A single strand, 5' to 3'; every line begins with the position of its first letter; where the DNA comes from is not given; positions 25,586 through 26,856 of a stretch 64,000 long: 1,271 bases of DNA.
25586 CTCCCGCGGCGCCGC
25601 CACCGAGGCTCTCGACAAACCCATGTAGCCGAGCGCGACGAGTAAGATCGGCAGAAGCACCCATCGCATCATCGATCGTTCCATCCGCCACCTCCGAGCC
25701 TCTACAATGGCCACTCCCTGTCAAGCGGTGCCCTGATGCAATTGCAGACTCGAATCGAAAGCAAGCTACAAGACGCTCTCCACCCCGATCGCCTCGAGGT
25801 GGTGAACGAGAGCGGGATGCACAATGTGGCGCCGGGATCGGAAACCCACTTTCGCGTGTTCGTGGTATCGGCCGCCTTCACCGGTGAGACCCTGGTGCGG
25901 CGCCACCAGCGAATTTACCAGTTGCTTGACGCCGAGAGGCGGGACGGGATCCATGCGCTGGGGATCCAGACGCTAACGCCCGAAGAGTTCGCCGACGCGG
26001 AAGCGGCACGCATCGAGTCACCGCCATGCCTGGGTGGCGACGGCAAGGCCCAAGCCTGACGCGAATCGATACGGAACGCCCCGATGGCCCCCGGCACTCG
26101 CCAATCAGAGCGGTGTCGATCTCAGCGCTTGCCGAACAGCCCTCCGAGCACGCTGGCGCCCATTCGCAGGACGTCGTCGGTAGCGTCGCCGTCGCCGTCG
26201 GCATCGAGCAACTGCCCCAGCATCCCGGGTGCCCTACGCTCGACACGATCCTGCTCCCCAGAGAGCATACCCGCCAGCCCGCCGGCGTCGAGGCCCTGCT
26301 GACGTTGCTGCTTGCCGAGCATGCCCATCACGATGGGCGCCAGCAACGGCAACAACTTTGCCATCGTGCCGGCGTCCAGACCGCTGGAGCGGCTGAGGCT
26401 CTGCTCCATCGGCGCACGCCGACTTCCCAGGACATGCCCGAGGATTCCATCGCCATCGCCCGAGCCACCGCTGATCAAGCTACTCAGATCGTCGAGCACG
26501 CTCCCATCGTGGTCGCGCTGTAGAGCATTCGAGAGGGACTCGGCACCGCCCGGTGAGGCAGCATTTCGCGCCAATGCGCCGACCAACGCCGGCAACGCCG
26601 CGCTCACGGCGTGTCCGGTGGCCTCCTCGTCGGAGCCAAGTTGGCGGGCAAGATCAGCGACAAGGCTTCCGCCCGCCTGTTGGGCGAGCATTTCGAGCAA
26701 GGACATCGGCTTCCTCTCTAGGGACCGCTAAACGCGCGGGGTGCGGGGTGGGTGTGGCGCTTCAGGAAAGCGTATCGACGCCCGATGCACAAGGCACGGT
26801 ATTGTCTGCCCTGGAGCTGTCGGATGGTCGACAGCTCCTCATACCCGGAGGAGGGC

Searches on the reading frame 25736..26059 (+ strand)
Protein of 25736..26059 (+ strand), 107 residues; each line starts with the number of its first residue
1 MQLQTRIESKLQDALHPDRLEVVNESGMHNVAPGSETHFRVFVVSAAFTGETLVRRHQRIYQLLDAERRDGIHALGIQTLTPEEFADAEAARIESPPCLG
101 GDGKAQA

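Call 40: search_protein_families(library=pfam, proteins=[window:25736-26059:+], max_evalue=0.01)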
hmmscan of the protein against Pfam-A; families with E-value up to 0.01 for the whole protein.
window:25736-26059:+ (107 aa): 1 family
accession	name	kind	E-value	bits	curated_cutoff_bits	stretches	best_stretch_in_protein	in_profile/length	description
PF01722.23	BolA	-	5.2e-26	91.2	25.7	1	11-84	1-76/76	BolA-like protein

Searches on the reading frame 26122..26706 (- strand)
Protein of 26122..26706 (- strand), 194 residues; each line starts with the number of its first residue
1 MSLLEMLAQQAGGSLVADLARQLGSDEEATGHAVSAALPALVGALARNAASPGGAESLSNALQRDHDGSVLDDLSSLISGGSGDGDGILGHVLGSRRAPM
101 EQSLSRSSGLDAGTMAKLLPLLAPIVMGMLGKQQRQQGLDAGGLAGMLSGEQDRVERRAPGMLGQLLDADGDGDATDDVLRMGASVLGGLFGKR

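Call 40: search_protein_families(library=pfam, proteins=[window:26122-26706:-], max_evalue=0.01)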
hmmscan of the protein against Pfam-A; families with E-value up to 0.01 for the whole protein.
window:26122-26706:- (194 aa): 1 family
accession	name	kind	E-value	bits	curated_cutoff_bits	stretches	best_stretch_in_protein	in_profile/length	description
PF06078.17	DUF937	-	2.3e-40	138.6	25.4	1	5-133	1-135/135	Bacterial protein of unknown function (DUF937)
